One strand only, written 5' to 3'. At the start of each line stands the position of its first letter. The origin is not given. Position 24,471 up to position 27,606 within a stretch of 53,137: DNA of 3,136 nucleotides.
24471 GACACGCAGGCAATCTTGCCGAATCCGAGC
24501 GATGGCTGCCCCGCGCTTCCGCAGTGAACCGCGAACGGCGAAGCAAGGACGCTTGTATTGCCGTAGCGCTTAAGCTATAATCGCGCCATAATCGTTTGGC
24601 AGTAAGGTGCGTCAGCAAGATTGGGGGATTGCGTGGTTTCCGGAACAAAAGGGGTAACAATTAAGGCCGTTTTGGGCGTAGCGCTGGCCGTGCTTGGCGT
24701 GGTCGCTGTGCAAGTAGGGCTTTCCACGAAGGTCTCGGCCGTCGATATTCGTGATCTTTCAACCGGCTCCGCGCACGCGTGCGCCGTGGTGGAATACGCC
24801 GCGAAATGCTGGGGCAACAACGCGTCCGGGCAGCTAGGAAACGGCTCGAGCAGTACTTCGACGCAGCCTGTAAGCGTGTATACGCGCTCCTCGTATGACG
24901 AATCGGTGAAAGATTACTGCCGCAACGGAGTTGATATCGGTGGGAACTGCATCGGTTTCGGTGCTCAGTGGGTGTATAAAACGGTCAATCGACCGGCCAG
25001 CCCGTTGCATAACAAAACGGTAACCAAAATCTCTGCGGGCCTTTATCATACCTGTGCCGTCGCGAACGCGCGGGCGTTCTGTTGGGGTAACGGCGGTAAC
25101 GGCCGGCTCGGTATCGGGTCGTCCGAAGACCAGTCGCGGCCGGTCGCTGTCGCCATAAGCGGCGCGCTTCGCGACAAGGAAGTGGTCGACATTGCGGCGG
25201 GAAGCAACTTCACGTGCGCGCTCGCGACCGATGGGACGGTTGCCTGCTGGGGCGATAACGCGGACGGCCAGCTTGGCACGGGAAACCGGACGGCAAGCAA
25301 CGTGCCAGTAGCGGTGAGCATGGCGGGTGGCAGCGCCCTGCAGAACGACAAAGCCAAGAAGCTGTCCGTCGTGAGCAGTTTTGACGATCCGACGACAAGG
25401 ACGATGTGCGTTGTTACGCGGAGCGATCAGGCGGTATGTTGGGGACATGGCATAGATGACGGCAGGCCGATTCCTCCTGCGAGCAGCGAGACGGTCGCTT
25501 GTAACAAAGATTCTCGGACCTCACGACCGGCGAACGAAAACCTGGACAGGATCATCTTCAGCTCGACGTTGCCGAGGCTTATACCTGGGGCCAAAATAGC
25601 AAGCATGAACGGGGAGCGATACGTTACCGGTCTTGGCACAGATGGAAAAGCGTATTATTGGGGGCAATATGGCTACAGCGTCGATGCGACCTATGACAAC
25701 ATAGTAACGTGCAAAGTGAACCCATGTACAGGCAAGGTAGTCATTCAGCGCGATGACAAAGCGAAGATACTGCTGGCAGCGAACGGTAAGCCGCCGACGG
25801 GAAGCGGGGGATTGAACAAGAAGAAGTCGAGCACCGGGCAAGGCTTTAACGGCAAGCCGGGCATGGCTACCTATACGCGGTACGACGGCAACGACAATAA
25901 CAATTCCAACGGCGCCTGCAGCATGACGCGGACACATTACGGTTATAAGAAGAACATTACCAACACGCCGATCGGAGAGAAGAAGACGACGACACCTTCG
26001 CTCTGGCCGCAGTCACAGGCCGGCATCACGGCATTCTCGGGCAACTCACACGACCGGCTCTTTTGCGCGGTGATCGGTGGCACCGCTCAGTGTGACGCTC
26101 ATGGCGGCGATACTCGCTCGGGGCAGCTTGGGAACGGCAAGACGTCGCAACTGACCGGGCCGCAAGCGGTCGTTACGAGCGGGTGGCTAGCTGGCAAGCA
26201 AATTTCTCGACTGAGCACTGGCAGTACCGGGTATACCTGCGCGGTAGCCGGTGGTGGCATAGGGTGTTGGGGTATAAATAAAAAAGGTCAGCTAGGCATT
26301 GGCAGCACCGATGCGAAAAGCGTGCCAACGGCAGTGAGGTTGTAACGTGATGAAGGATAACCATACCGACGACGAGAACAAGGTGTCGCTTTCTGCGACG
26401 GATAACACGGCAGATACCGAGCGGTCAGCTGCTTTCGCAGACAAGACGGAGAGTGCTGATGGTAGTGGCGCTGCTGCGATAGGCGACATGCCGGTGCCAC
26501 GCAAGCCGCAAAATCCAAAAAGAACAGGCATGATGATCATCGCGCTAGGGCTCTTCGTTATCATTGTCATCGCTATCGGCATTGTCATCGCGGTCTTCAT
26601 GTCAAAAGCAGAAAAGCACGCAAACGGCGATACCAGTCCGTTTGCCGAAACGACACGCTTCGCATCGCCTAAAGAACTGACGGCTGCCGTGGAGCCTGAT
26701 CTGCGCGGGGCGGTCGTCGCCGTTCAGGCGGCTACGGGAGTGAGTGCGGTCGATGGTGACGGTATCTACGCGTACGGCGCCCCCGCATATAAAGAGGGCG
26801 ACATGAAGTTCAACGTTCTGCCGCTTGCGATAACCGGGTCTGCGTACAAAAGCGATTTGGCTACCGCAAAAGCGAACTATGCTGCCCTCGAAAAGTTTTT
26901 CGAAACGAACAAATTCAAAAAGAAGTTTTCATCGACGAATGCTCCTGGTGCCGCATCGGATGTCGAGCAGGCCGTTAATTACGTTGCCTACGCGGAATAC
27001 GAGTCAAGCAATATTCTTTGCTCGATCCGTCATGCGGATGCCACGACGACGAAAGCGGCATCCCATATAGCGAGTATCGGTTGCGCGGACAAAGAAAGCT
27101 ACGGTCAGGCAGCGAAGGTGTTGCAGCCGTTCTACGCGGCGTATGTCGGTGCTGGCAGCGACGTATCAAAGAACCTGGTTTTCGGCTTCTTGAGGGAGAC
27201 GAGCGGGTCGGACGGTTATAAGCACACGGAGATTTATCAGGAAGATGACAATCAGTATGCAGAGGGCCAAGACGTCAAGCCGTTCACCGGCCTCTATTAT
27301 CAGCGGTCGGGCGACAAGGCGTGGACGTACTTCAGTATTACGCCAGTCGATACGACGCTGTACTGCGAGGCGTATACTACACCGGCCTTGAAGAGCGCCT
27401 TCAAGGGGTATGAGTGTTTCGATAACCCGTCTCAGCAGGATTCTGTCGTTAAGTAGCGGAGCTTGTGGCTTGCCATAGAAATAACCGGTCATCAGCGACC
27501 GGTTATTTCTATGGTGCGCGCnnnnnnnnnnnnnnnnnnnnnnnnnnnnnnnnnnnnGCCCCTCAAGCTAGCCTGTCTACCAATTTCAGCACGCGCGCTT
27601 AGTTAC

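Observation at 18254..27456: Type-IV-pilus-like minor-pilin locus flanked by a vWA protein and an RCC1 beta-propeller: a possible split PilY1-type tip adhesin module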

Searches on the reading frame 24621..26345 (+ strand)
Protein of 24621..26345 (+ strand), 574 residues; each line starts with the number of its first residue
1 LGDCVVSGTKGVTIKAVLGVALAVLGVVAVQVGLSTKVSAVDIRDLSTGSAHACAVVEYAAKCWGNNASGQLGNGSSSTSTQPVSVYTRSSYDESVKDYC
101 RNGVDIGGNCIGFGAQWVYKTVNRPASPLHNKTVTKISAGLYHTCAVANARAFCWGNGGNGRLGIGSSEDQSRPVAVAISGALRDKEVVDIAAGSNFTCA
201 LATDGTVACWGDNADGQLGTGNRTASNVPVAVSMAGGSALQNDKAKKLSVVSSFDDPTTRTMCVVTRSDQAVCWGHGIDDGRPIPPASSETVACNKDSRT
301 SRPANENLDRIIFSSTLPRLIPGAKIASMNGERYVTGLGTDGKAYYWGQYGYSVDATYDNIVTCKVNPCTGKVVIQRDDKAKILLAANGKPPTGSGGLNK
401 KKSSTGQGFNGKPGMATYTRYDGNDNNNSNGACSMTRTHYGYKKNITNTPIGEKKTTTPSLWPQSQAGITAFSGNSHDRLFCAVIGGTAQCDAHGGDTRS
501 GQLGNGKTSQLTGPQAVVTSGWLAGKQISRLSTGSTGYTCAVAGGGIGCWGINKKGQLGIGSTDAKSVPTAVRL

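Call 3: search_protein_families(library=pfam, max_evalue=1, proteins=[window:24621-26345:+])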
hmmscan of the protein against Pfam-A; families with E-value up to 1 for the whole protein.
window:24621-26345:+ (574 aa): 5 families
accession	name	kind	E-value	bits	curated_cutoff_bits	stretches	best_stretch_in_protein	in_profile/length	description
PF25390.1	WD40_RLD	-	4.1e-37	128.8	150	3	121-349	18-221/363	RCC1-like domain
PF00415.24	RCC1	-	6.7e-30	103.9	21.7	4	151-201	3-50/50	Regulator of chromosome condensation (RCC1) repeat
PF13540.12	RCC1_2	-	9.1e-18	63.9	22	2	188-217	1-30/30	Regulator of chromosome condensation (RCC1) repeat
PF25384.1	Alsin_RLD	-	5.4e-05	23.1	100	1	141-231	233-320/405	Alsin RCC1-like domain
PF00333.26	Ribosomal_S5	-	5.8e-05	23.5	27.1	0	553-573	31-51/65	Ribosomal protein S5, N-terminal domain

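Call 34: find_homologous_proteins(query=window:24621-26345:+, max_evalue=1e-20)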
Query window:24621-26345:+ (574 aa): 2904 proteins with E <= 1e-20 among 8000 candidates; the best 120 are listed.
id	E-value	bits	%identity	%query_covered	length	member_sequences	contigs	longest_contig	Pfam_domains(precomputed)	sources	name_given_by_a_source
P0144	0.0e+0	1284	100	99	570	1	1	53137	PF00415.25,PF13540.13,PF25390.2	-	-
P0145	1.6e-244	831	69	96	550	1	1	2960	PF00415.25,PF13540.13,PF25390.2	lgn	-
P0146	1.1e-203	696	29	92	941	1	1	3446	PF00415.25,PF13540.13,PF25384.2,PF00614.29,PF25390.2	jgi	jgi:alpha-tubulin suppressor-like RCC1 family protein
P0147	1.4e-190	653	29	92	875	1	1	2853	PF00415.25,PF13540.13,PF25384.2,PF00614.29,PF25390.2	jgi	jgi:alpha-tubulin suppressor-like RCC1 family protein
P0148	1.2e-183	630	30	92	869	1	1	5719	PF00415.25,PF13540.13,PF25384.2,PF00614.29,PF25390.2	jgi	jgi:alpha-tubulin suppressor-like RCC1 family protein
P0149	1.5e-171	590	30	93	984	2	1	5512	PF00415.25,PF13540.13,PF25384.2,PF00614.29,PF25390.2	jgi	-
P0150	3.7e-170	586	50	93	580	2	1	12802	PF00415.25,PF13540.13,PF25384.2,PF25390.2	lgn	-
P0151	2.6e-169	583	37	40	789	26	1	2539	PF00415.25,PF13540.13,PF25384.2,PF00614.29,PF25390.2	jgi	jgi:alpha-tubulin suppressor-like RCC1 family protein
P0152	7.9e-168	578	48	98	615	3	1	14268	PF00415.25,PF13540.13,PF25390.2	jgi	-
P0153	4.5e-167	576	31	93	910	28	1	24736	PF00415.25,PF13540.13,PF25384.2,PF00614.29,PF25390.2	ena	-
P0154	1.9e-164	567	30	95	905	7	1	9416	PF00415.25,PF18998.7,PF13540.13,PF25384.2,PF25390.2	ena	-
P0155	1.7e-155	537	36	41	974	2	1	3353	PF00415.25,PF13540.13,PF25384.2,PF00614.29,PF25390.2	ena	-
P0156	2.6e-154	533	31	93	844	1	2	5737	PF00415.25,PF13540.13,PF25384.2,PF00614.29,PF25390.2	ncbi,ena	-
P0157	7.2e-153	529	45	93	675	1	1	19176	PF00415.25,PF13540.13,PF25384.2,PF25390.2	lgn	-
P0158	7.4e-152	525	30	93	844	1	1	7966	PF00415.25,PF13540.13,PF25384.2,PF00614.29,PF25390.2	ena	-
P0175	5.2e-119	417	43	98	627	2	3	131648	PF00415.25,PF13540.13,PF25390.2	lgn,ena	-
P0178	3.8e-117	411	42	96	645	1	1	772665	PF00415.25,PF13540.13,PF25384.2,PF25390.2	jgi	jgi:alpha-tubulin suppressor-like RCC1 family protein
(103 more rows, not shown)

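Call 36: find_encoding_contigs(protein=P0178, flank=8000, max_places=1)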
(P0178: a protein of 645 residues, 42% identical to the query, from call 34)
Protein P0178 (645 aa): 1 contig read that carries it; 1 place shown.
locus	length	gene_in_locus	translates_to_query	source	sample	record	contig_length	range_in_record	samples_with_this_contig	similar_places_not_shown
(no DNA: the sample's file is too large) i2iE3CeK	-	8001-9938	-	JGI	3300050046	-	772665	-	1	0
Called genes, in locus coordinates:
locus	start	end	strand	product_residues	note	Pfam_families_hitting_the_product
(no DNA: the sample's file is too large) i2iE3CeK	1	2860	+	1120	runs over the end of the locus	PF04563:RNA_pol_Rpb2_1, PF04561:RNA_pol_Rpb2_2, PF04565:RNA_pol_Rpb2_3, PF10385:RNA_pol_Rpb2_45, PF00562:RNA_pol_Rpb2_6, PF04560:RNA_pol_Rpb2_7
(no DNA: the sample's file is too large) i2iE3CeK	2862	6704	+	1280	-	PF04997:RNA_pol_Rpb1_1, PF00623:RNA_pol_Rpb1_2, PF04983:RNA_pol_Rpb1_3, PF05000:RNA_pol_Rpb1_4 (weak), PF04998:RNA_pol_Rpb1_5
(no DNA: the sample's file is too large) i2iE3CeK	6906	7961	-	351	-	-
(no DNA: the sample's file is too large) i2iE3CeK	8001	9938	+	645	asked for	PF25384:Alsin_RLD (faint), PF25390:WD40_RLD, PF00415:RCC1 (weak), PF13540:RCC1_2 (weak), PF00415:RCC1, PF13540:RCC1_2, PF25390:WD40_RLD (weak), PF00415:RCC1 (weak)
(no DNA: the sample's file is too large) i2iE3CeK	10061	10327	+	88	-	-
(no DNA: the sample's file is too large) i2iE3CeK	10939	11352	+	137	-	PF00164:Ribosom_S12_S23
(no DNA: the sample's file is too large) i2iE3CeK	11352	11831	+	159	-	PF00177:Ribosomal_S7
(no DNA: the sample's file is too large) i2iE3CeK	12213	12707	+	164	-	PF04461:YajQ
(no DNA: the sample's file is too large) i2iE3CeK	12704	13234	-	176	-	PF01569:PAP2, PF14378:PAP2_3 (weak)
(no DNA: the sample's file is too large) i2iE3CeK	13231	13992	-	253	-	-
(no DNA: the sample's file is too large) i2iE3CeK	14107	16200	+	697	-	PF00009:GTP_EFTU, PF03144:GTP_EFTU_D2, PF22042:EF-G_D2, PF14492:EFG_III, PF16658:RF3_C (weak), PF03764:EFG_IV, PF00679:EFG_C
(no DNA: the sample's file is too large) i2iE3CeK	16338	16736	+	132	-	-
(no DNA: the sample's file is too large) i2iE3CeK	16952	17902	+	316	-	-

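Call 37: find_encoding_contigs(protein=P0175, flank=8000, max_places=1)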
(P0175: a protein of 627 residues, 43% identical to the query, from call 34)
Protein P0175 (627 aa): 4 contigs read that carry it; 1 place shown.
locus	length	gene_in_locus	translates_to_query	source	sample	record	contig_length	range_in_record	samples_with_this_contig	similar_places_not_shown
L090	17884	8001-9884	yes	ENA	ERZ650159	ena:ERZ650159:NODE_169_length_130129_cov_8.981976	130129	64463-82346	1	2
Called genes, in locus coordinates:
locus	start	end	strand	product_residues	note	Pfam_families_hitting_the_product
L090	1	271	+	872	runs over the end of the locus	PF07517:SecA_DEAD, PF01043:SecA_PP_bind, PF21090:P-loop_SecA, PF07516:SecA_SW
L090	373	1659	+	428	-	PF00675:Peptidase_M16, PF05193:Peptidase_M16_C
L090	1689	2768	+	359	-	PF03462:PCRF, PF00472:RF-1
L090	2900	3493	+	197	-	PF02861:Clp_N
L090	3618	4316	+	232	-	PF02463:SMC_N (faint), PF00005:ABC_tran, PF13304:AAA_21 (weak)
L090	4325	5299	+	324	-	PF18075:FtsX_ECD, PF02687:FtsX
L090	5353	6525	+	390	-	PF05257:CHAP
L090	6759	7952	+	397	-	PF05257:CHAP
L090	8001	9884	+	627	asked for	PF25390:WD40_RLD, PF00415:RCC1, PF13540:RCC1_2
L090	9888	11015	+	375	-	-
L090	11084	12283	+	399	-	PF22694:CtpB_N-like, PF00595:PDZ, PF13180:PDZ_2, PF17820:PDZ_6, PF03572:Peptidase_S41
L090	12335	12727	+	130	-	PF00072:Response_reg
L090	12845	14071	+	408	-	-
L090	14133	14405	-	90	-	PF01016:Ribosomal_L27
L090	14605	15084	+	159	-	-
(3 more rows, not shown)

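Call 47: find_encoding_contigs(protein=P0145, flank=6000, max_places=2)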
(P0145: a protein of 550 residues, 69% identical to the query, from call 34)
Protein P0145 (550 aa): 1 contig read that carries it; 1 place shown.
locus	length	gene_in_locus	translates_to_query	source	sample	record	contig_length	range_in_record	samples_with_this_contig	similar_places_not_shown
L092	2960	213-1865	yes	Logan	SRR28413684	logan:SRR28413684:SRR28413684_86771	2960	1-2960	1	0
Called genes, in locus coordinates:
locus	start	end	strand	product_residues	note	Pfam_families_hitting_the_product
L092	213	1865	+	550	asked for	PF25390:WD40_RLD, PF13540:RCC1_2 (weak), PF00415:RCC1, PF13540:RCC1_2, PF00415:RCC1 (weak)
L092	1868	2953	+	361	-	-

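Call 59: search_protein_families(library=ncbifam, max_evalue=0.1, proteins=[window:24621-26345:+])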
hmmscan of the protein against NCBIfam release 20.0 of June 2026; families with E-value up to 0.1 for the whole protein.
window:24621-26345:+ (574 aa): 0 families

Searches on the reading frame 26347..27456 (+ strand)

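Call 3: search_protein_families(library=pfam, max_evalue=1, proteins=[window:26347-27456:+])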
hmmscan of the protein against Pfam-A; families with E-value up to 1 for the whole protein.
window:26347-27456:+ (369 aa): 1 family
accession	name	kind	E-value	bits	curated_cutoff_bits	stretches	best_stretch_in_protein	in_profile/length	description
PF09476.15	Pilus_CpaD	-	0.11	12.6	31.1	1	113-249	32-164/200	Pilus biogenesis CpaD protein (pilus_cpaD)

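Call 59: search_protein_families(library=ncbifam, max_evalue=0.1, proteins=[window:26347-27456:+])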
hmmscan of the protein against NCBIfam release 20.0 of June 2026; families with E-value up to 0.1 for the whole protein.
window:26347-27456:+ (369 aa): 1 family
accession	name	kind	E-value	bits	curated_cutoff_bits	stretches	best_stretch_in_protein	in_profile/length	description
NF006283.1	PRK08455.1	equivalog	0.0088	15.7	187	1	56-103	13-60/182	flagellar basal body-associated protein FliL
